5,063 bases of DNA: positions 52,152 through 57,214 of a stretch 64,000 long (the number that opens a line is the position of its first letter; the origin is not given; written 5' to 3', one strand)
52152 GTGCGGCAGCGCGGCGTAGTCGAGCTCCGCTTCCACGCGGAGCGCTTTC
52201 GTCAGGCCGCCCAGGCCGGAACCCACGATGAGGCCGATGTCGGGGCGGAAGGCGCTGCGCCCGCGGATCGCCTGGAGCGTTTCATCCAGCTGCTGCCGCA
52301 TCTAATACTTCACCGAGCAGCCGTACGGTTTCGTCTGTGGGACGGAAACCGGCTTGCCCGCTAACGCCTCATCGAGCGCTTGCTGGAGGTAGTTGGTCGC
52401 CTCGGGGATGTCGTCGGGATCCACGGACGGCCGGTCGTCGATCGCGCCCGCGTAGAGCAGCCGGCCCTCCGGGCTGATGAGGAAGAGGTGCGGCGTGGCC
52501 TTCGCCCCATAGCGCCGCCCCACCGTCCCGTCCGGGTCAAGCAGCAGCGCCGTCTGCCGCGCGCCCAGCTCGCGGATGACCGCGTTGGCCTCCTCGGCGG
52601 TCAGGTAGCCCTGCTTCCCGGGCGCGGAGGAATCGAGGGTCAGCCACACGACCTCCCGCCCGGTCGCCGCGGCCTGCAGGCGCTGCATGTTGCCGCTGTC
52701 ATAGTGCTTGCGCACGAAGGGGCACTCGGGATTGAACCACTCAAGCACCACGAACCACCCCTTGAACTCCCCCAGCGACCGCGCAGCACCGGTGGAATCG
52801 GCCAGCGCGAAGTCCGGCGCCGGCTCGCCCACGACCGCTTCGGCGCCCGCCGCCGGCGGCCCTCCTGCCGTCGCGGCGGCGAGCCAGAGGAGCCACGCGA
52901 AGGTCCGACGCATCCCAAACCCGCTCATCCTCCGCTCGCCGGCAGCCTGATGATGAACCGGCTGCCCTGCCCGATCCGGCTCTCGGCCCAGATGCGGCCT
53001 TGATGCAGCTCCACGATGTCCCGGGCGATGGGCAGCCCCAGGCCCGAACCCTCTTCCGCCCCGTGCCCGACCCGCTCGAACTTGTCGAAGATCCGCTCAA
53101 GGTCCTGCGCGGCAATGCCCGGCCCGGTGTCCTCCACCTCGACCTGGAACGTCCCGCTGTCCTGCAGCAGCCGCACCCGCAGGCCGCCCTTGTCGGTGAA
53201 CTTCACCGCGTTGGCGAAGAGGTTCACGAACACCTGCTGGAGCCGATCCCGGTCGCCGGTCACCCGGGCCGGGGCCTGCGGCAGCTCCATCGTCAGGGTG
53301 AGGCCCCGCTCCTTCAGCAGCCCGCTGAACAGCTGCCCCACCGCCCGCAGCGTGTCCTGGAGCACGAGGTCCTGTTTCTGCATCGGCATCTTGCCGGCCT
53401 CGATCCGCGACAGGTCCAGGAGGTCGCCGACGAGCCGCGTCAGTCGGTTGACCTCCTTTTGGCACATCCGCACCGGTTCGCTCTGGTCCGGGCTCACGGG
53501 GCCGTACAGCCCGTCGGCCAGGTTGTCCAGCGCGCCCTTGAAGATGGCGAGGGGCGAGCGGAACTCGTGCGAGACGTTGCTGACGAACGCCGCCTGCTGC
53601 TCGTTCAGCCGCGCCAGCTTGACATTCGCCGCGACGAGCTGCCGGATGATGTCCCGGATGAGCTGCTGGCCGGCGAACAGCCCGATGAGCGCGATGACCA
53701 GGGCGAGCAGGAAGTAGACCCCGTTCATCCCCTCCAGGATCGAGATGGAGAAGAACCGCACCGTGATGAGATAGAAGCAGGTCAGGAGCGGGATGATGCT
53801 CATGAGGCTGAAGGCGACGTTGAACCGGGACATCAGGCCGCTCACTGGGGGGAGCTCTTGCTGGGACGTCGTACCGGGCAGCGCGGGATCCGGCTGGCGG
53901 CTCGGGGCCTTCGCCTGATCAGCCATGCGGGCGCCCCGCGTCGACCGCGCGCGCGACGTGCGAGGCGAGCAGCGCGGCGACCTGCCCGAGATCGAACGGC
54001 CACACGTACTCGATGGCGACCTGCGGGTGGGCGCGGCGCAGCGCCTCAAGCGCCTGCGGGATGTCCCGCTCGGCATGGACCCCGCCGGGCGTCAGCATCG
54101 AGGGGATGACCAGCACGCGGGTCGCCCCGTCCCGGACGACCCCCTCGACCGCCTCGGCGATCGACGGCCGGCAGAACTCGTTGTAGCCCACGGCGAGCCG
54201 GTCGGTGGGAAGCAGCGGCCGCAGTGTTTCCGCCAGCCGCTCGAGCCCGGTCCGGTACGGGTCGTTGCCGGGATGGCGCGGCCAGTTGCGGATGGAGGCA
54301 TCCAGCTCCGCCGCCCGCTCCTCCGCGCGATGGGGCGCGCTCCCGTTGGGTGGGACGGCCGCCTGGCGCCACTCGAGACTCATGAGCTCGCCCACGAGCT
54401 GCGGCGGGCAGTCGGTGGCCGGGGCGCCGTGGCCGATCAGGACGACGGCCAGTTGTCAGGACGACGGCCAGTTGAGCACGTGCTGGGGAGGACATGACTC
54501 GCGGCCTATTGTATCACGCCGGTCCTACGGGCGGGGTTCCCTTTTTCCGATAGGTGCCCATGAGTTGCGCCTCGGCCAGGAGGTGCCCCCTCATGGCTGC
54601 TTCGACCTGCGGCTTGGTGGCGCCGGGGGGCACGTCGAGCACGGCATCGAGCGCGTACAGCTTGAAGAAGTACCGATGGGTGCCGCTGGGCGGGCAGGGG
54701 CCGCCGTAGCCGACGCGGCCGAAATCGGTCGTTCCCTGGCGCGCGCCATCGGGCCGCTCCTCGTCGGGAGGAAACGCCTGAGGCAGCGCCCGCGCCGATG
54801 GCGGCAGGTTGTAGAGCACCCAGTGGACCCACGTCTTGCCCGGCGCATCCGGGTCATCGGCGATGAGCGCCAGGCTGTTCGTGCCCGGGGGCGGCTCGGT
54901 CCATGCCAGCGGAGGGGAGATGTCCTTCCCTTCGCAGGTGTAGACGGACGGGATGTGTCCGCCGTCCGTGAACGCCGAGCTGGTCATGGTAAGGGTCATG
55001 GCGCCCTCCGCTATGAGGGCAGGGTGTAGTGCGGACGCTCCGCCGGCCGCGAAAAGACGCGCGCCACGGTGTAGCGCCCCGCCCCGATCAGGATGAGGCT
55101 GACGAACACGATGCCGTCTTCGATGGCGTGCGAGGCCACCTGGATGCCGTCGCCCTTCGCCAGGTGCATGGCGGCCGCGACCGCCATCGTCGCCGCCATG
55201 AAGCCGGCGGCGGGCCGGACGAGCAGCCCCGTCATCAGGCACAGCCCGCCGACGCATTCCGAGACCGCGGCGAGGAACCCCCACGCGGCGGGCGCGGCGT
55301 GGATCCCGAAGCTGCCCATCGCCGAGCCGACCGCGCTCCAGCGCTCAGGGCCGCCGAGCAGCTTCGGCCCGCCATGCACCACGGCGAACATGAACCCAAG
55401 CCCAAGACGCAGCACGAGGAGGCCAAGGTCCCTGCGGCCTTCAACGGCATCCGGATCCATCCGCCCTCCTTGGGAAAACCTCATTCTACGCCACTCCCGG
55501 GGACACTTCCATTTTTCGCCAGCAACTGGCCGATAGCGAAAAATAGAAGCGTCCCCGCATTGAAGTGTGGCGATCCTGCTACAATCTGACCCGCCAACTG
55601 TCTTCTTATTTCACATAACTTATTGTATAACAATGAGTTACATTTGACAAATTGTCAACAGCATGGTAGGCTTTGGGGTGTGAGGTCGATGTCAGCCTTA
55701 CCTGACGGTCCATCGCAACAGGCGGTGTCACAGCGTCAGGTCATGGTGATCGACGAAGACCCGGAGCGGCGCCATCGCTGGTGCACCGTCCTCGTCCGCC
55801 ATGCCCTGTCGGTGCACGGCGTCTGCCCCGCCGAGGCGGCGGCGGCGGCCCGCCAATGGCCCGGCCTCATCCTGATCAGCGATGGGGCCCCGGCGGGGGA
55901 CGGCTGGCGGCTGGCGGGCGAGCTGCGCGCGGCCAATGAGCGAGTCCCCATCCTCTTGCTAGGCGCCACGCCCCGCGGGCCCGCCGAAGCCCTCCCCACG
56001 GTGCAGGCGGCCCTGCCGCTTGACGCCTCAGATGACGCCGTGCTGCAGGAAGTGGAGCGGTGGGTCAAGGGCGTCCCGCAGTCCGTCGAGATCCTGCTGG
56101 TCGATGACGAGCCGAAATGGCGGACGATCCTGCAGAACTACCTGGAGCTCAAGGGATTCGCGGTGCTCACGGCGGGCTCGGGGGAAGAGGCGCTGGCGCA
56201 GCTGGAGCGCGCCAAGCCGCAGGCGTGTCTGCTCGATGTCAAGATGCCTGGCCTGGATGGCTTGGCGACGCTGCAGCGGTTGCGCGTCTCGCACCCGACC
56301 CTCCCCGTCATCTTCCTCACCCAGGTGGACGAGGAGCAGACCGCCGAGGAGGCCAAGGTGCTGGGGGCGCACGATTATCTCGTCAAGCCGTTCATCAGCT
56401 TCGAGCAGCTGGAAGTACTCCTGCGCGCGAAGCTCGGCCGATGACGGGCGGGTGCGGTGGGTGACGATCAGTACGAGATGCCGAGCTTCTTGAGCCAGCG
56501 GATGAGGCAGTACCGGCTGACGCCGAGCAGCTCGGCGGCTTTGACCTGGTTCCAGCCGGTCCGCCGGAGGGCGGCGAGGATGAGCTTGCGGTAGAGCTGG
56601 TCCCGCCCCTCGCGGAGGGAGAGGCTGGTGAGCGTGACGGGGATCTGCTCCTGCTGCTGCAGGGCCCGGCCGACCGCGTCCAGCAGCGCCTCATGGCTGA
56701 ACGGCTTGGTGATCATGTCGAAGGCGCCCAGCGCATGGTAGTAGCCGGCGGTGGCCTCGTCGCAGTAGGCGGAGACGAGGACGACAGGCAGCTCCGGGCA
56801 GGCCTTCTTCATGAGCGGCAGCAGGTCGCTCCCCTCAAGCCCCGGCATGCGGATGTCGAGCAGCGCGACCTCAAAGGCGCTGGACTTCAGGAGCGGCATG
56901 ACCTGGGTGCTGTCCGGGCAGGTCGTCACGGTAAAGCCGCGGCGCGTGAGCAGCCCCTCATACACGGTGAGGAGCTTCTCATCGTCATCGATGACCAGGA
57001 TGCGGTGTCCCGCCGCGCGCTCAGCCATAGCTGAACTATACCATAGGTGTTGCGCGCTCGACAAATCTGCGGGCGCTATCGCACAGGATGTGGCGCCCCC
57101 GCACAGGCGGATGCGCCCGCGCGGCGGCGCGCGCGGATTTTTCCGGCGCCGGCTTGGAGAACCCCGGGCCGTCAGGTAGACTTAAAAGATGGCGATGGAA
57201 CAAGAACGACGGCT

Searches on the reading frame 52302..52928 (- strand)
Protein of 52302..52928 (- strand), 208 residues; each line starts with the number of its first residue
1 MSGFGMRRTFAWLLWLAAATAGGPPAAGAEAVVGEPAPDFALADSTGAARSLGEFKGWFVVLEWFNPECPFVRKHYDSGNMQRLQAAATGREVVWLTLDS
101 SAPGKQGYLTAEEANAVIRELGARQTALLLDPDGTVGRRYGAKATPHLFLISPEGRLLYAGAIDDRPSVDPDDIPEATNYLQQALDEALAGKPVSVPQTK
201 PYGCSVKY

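Call 49: search_protein_families(library=pfam, proteins=[window:52302-52928:-], max_evalue=0.00001)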
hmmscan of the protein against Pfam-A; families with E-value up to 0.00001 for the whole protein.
window:52302-52928:- (208 aa): 2 families
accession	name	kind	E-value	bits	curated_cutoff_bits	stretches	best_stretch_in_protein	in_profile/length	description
PF00578.27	AhpC-TSA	-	5e-12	46.3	26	1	33-159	1-123/124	AhpC/TSA family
PF08534.16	Redoxin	-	7.5e-10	39.2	26.6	1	33-170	2-140/148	Redoxin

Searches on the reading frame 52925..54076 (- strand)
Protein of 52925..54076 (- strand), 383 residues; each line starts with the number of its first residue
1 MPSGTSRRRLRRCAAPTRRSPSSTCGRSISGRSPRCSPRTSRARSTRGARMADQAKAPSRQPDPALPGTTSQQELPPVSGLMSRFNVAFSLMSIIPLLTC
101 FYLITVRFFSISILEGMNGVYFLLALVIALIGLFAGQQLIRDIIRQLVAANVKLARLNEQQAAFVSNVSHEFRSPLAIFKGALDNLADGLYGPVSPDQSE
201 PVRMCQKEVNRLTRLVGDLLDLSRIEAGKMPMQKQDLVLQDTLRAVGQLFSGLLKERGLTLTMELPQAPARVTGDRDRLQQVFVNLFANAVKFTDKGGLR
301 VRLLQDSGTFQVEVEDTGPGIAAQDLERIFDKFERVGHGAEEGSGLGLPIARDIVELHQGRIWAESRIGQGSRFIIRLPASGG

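Call 49: search_protein_families(library=pfam, proteins=[window:52925-54076:-], max_evalue=0.00001)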
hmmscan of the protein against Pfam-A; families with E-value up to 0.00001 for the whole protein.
window:52925-54076:- (383 aa): 2 families
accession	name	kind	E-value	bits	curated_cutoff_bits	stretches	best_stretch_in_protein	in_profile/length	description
PF02518.31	HATPase_c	-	2.1e-29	102.7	26.4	1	274-380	1-109/111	Histidine kinase-, DNA gyrase B-, and HSP90-like ATPase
PF00512.31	HisKA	-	7.3e-16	58.4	26.9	1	161-228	2-66/66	His Kinase A (phospho-acceptor) domain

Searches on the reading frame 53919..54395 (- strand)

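Call 49: search_protein_families(library=pfam, proteins=[window:53919-54395:-], max_evalue=0.00001)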
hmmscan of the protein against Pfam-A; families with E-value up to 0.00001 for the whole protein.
window:53919-54395:- (158 aa): 1 family
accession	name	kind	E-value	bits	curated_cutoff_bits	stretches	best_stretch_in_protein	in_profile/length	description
PF01903.22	CbiX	-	3.6e-17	63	22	1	49-135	10-95/106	CbiX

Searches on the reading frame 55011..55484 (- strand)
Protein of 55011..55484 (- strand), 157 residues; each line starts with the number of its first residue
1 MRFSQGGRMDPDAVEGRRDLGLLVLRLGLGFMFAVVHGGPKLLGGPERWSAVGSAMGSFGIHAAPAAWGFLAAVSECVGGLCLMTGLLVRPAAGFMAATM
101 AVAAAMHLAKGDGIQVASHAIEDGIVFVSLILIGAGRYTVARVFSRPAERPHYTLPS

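Call 49: search_protein_families(library=pfam, proteins=[window:55011-55484:-], max_evalue=0.00001)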
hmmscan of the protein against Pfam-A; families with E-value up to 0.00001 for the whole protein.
window:55011-55484:- (157 aa): 1 family
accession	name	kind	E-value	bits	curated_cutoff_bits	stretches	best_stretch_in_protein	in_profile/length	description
PF07681.17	DoxX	-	6.9e-12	46.3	23.6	1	21-106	1-82/85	DoxX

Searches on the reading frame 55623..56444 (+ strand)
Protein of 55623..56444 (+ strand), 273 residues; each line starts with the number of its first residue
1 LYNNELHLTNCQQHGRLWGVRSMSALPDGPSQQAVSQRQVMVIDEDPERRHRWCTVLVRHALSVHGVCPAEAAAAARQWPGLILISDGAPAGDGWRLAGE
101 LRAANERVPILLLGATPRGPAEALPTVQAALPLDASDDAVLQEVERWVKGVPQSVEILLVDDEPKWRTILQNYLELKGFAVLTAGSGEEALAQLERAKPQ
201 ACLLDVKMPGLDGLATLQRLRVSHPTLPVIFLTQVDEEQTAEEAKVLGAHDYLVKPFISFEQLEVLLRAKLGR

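Call 49: search_protein_families(library=pfam, proteins=[window:55623-56444:+], max_evalue=0.00001)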
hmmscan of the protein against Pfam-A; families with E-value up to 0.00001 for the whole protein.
window:55623-56444:+ (273 aa): 2 families
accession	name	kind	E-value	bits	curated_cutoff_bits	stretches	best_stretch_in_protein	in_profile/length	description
PF00072.30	Response_reg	-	1.3e-35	122.3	30.2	1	157-263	1-106/111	Response regulator receiver domain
PF06490.17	FleQ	-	8.4e-09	36.2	22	0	157-249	2-89/108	Flagellar regulatory protein FleQ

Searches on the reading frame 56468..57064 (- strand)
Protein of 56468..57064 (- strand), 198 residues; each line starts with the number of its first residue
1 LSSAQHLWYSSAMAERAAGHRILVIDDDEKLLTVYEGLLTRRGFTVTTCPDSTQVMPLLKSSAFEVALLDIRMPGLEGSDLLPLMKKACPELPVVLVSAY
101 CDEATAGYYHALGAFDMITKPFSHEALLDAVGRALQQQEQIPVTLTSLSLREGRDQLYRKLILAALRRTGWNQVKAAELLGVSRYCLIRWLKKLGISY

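Call 49: search_protein_families(library=pfam, proteins=[window:56468-57064:-], max_evalue=0.00001)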
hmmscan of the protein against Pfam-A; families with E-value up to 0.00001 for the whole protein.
window:56468-57064:- (198 aa): 2 families
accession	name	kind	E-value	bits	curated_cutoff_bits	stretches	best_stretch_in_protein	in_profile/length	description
PF00072.30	Response_reg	-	2.3e-23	82.9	30.2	1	22-131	1-110/111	Response regulator receiver domain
PF02954.25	HTH_8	-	1.1e-09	38.3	22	1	159-193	7-41/42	Bacterial regulatory protein, Fis family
